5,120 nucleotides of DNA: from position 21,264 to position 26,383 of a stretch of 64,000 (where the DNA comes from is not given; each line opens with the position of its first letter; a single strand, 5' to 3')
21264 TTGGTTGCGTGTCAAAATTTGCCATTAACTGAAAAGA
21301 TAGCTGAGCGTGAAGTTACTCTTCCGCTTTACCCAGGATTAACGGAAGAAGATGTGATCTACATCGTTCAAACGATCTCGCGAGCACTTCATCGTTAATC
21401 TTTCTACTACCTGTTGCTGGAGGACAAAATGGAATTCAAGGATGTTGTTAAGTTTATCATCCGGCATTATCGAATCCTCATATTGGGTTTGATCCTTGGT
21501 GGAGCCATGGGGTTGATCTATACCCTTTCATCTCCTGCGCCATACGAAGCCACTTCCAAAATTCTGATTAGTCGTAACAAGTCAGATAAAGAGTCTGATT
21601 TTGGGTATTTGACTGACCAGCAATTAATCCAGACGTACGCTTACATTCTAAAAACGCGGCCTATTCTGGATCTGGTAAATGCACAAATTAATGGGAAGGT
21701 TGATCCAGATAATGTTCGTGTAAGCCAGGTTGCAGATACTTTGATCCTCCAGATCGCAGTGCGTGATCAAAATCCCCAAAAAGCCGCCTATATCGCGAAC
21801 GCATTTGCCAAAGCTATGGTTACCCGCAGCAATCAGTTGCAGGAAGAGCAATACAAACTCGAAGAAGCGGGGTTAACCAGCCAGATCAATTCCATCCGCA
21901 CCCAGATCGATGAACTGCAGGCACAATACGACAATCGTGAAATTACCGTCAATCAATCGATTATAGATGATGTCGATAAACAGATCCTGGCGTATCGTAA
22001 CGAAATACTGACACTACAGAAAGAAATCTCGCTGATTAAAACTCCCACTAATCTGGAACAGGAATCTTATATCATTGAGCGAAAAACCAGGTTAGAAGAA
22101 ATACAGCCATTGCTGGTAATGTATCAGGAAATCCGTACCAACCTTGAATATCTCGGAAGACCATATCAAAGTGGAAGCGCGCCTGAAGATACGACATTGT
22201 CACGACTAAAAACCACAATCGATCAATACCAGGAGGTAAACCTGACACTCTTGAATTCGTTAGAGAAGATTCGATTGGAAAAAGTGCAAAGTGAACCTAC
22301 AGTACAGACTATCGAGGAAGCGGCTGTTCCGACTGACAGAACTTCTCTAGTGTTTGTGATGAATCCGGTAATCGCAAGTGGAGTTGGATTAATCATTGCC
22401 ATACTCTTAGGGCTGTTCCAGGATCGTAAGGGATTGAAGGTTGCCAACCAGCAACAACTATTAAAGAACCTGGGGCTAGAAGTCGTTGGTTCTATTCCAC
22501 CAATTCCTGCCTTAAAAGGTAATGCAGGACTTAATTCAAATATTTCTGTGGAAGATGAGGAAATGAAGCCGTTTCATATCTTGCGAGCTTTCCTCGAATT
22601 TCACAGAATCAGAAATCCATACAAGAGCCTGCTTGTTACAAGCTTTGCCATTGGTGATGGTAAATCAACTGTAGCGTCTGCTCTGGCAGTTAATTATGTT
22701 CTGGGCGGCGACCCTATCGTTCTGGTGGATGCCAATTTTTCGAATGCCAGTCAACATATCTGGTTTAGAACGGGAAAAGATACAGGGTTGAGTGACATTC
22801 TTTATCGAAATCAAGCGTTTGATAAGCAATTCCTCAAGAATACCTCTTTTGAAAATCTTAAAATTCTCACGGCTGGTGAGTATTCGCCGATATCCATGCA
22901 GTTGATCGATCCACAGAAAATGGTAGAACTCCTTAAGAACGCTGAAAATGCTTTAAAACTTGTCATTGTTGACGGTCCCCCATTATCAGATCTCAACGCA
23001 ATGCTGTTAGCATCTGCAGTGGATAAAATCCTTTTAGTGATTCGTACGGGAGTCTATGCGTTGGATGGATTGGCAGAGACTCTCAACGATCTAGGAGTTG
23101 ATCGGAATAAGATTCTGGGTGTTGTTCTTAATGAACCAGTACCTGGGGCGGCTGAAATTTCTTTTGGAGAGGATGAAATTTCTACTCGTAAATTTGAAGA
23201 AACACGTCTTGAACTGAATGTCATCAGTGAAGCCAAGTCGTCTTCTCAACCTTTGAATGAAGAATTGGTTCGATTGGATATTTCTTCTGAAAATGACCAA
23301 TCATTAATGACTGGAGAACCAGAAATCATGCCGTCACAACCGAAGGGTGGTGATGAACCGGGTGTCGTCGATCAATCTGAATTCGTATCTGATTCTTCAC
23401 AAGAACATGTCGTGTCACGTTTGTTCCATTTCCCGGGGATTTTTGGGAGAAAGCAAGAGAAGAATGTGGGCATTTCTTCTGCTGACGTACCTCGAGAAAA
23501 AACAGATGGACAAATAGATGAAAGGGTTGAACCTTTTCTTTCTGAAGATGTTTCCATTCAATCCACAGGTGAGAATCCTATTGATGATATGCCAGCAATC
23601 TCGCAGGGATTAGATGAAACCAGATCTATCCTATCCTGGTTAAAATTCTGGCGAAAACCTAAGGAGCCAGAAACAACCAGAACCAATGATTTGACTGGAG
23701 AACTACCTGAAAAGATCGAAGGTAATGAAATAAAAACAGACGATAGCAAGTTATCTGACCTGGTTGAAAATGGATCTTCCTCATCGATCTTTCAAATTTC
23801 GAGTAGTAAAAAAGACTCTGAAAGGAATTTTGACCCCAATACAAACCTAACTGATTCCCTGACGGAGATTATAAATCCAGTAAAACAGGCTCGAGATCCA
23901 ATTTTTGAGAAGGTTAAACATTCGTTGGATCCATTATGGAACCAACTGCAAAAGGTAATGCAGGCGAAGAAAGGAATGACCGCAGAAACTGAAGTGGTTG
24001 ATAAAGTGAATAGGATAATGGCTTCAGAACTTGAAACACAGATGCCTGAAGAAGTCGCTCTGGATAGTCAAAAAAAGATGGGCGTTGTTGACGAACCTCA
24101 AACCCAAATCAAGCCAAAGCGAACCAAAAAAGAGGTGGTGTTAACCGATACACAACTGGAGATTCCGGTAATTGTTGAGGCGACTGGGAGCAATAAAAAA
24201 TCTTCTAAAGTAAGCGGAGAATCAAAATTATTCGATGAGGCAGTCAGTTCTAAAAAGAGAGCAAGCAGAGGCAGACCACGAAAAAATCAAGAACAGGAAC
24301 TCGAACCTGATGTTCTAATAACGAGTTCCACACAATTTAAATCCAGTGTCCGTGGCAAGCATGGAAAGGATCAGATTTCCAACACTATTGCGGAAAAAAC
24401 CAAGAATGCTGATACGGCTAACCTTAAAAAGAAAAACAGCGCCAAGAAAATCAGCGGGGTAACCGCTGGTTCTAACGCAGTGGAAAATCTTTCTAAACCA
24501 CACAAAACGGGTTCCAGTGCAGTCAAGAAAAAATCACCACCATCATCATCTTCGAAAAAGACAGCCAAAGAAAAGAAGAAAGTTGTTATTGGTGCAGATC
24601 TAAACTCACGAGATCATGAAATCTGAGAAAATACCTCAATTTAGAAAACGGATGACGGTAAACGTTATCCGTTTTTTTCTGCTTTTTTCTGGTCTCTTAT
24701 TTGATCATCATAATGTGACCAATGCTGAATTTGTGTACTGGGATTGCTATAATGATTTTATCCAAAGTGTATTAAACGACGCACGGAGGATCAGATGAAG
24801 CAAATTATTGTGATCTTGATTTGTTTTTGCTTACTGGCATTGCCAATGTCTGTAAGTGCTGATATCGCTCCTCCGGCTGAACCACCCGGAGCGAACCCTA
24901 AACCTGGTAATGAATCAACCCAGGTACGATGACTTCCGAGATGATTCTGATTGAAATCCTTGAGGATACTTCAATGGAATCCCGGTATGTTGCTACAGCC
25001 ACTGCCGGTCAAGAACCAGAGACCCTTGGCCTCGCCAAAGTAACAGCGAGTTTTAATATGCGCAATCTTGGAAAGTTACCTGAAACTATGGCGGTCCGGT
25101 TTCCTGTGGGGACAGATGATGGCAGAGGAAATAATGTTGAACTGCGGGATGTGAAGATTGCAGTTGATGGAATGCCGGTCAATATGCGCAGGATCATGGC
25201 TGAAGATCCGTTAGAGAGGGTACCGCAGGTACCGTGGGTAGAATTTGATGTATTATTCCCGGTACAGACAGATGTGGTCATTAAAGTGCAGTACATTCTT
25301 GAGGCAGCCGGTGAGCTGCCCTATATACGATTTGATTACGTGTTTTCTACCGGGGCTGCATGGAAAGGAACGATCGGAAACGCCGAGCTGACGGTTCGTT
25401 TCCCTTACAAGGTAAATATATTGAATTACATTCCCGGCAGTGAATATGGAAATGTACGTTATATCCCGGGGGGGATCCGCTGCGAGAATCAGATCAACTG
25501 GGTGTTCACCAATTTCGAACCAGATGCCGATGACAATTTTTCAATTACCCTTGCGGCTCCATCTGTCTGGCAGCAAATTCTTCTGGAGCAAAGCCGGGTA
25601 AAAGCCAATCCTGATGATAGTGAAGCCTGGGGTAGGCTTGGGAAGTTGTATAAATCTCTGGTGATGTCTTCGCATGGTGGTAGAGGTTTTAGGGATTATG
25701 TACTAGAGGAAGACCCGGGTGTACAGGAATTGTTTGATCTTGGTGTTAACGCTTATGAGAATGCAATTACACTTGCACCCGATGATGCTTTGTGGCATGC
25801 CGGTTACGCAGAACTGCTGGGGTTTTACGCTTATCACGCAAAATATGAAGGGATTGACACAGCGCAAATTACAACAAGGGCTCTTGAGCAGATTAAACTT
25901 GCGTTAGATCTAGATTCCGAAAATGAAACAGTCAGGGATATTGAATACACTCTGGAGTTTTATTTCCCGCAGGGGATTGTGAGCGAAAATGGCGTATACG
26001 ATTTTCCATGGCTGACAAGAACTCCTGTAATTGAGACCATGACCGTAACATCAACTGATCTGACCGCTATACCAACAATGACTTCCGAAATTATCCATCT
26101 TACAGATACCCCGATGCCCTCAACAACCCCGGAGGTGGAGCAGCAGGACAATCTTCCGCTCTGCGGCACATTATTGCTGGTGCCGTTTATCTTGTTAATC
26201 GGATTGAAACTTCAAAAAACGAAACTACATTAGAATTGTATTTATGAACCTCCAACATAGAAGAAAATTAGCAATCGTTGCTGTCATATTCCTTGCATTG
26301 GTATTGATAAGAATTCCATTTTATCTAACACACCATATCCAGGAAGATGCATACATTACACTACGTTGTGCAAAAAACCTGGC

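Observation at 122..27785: Glycan-assembly island that encodes its own Thr/Pro-rich exported proteins: a candidate protein O-glycosylation system like an S-layer glycan locus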

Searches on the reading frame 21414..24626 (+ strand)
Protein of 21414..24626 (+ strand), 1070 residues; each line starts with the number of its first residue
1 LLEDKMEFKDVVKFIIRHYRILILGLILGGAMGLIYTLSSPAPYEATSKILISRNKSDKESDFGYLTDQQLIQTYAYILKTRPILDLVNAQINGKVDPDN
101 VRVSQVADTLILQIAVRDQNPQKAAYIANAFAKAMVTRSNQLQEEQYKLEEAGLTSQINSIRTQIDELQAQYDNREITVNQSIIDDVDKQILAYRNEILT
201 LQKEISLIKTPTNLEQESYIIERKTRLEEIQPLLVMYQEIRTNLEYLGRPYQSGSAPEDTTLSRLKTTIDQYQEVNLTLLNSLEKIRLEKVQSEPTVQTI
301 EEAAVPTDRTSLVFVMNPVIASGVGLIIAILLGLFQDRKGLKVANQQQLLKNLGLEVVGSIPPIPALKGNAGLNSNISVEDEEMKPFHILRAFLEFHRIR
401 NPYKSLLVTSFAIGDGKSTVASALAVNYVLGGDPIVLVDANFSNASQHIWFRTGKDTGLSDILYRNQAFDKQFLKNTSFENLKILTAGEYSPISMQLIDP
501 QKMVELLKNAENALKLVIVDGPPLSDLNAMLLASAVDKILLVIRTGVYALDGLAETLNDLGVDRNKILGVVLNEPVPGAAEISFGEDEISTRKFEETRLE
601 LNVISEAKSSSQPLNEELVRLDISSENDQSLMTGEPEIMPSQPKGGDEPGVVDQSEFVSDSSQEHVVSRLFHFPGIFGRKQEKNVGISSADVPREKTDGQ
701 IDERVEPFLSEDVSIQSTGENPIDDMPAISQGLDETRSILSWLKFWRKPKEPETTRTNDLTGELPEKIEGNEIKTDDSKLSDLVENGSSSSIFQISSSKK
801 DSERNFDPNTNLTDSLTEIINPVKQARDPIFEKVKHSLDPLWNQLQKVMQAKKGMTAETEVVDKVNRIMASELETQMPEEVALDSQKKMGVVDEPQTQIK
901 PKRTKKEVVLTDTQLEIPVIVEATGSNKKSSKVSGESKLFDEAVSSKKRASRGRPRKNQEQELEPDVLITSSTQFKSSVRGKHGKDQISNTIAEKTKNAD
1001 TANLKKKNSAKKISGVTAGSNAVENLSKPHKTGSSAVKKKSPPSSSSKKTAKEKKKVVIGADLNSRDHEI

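Call 5: search_protein_families(library=pfam, proteins=[window:21414-24626:+], max_evalue=0.01)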
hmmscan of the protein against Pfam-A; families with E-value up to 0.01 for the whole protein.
window:21414-24626:+ (1070 aa): 4 families
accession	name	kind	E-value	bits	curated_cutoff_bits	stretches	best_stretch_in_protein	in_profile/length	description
PF13614.12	AAA_31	-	7.2e-08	33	27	1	414-559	12-163/177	AAA domain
PF02706.20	Wzz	-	3.6e-07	30.8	25.5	1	5-88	2-87/91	Chain length determinant protein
PF01656.29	CbiA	-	0.0022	18.4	25.4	0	407-578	2-86/125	CobQ/CobB/MinD/ParA nucleotide binding domain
PF13500.12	AAA_26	-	0.0024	18.2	27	0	526-577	118-169/198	AAA domain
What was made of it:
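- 21414..24626 (+): Polysaccharide co-polymerase (Wzz) fused to a BY-kinase-like P-loop domain, with a long K/S/E-rich tail. Wzz 30.8 bits and AAA_31 33 bits (call 5).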

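Call 32: search_protein_families(library=ncbifam, proteins=[window:21414-24626:+], max_evalue=0.01)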
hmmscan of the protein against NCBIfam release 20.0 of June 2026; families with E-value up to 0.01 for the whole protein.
window:21414-24626:+ (1070 aa): 14 families
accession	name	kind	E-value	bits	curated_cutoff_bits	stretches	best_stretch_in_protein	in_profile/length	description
TIGR01007.1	eps_fam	subfamily_domain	1.8e-29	102.7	108.05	1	387-574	3-189/204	polysaccharide biosynthesis tyrosine autokinase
TIGR03018.1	pepcterm_TyrKin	hypoth_equivalog_domain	6.1e-21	74.7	230.65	1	404-573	36-207/207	XrtA-associated tyrosine autokinase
TIGR03029.1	EpsG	equivalog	3.1e-20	72.5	313.8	1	390-574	90-274/274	chain length determinant protein tyrosine kinase EpsG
NF008568.0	PRK11519.1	equivalog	6.5e-14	51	1068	1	262-574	372-697/720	tyrosine-protein kinase Wzc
NF007350.0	PRK09841.1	equivalog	8e-14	50.7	1248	1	387-580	515-708/726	tyrosine-protein kinase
TIGR01005.1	eps_transp_fam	subfamily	1.6e-13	49.7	411.7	1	414-574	557-717/754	exopolysaccharide transport protein family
TIGR01006.1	polys_exp_MPA1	subfamily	8.9e-11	41.7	296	1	6-136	8-145/226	CspC family polysaccharide chain length determinant protein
TIGR01969.1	minD_arch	subfamily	8.3e-08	31.7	201.75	1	409-582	6-177/251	cell division ATPase MinD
TIGR03017.1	EpsF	equivalog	2.2e-05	23.3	422.75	1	102-171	124-193/444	chain length determinant protein EpsF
NF041546.1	ParA_partition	equivalog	4.2e-05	23.2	180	0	414-557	10-120/203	ParA family partition ATPase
TIGR01968.1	minD_bact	equivalog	0.00011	21.6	212.9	1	406-545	4-143/261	septum site-determining protein MinD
TIGR03815.1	CpaE_hom_Actino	equivalog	0.0004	19.6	154.45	1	414-553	122-262/340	septum site-determining protein Ssd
NF058640.1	PlzR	equivalog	0.0012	18.9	80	1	709-750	35-76/87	PlzR type 4 pili assembly inhibitor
TIGR03371.1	cellulose_yhjQ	equivalog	0.0046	16.5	157.85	1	405-544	3-145/246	cellulose biosynthesis protein BcsQ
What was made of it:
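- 21414..24626 (+): TIGR01007 scores 102.7 bits against a cut-off of 108 (call 32).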

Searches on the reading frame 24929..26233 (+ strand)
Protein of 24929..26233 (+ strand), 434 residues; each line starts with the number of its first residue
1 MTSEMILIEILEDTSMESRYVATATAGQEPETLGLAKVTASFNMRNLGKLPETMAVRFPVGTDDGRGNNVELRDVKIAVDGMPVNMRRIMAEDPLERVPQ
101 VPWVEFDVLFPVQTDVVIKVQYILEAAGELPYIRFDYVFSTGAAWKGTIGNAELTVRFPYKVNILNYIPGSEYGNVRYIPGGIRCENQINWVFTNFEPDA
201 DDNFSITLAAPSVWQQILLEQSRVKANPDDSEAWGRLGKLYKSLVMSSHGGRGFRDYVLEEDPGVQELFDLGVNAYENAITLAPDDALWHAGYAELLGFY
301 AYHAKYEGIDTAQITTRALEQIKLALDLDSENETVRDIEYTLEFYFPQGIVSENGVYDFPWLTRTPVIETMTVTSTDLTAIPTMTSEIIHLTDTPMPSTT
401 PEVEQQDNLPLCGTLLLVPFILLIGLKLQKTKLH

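Call 5: search_protein_families(library=pfam, proteins=[window:24929-26233:+], max_evalue=0.01)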
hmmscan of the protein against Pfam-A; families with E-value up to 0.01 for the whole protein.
window:24929-26233:+ (434 aa): 1 family
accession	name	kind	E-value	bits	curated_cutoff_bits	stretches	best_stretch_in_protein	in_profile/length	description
PF14415.11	DUF4424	-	0.0016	18.1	27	0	132-158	242-268/306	Domain of unknown function (DUF4424)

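Call 7: search_protein_families(library=ncbifam, proteins=[window:24929-26233:+], max_evalue=0.01)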
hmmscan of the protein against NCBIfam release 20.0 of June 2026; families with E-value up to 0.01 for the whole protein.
window:24929-26233:+ (434 aa): 1 family
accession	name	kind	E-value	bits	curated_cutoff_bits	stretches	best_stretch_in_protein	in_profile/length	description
NF007692.0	PRK10370.1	equivalog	0.0023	17.6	306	0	215-241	65-91/206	heme lyase NrfEFG subunit NrfG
